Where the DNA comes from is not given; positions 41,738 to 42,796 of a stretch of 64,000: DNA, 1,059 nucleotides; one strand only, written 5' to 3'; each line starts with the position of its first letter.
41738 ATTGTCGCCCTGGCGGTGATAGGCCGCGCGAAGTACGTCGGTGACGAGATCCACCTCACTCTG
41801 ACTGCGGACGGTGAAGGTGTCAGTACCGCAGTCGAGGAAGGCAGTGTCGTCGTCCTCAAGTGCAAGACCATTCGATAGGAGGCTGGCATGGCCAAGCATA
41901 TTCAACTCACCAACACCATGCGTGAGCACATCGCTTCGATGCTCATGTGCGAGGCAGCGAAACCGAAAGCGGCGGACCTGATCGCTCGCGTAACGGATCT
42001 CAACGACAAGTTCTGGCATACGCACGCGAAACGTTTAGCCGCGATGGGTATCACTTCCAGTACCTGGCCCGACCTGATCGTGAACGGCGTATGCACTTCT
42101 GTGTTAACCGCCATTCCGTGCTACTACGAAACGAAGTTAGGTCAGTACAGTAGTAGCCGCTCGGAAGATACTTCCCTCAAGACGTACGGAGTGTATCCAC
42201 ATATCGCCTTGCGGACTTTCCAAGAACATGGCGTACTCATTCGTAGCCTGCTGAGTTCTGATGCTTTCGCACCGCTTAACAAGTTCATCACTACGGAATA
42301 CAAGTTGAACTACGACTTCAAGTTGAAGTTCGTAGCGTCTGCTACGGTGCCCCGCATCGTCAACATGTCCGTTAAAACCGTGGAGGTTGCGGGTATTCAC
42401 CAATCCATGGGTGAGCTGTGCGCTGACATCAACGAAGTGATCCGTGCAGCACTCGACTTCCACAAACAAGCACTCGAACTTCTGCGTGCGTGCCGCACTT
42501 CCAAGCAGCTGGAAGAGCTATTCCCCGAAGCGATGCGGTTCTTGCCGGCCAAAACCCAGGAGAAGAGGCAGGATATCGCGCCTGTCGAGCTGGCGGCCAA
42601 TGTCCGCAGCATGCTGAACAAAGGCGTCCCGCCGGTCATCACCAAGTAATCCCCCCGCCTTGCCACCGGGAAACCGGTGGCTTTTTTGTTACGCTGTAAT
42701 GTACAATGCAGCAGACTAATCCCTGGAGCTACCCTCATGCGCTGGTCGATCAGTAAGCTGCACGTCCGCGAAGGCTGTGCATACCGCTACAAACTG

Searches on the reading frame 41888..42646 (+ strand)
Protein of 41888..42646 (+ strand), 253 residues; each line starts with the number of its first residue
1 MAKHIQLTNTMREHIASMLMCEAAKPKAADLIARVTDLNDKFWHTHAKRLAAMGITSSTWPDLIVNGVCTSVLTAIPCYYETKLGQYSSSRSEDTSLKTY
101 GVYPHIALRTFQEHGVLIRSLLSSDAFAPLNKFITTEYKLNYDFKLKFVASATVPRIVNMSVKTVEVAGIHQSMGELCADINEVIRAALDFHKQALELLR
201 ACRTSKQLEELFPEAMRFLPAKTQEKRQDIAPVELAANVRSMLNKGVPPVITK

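Call 17: search_protein_families(library=pfam, proteins=[window:41888-42646:+], max_evalue=0.01)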
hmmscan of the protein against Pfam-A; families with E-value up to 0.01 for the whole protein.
window:41888-42646:+ (253 aa): 1 family
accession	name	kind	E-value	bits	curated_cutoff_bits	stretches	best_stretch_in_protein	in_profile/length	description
PF18757.6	Nmad5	-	6.7e-08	33.3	27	1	176-235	137-191/206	Nucleotide modification associated domain 5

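Call 18: search_protein_families(library=phrogs, proteins=[window:41888-42646:+], max_evalue=0.001)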
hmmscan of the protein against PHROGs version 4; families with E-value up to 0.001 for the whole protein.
window:41888-42646:+ (253 aa): 2 families
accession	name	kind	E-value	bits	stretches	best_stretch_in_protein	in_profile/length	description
phrog_15487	-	DNA, RNA and nucleotide metabolism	9.5e-125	416.3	1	1-253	1-253/253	DNA polymerase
phrog_1965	-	unknown function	6.4e-06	27.8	0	162-232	120-190/208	-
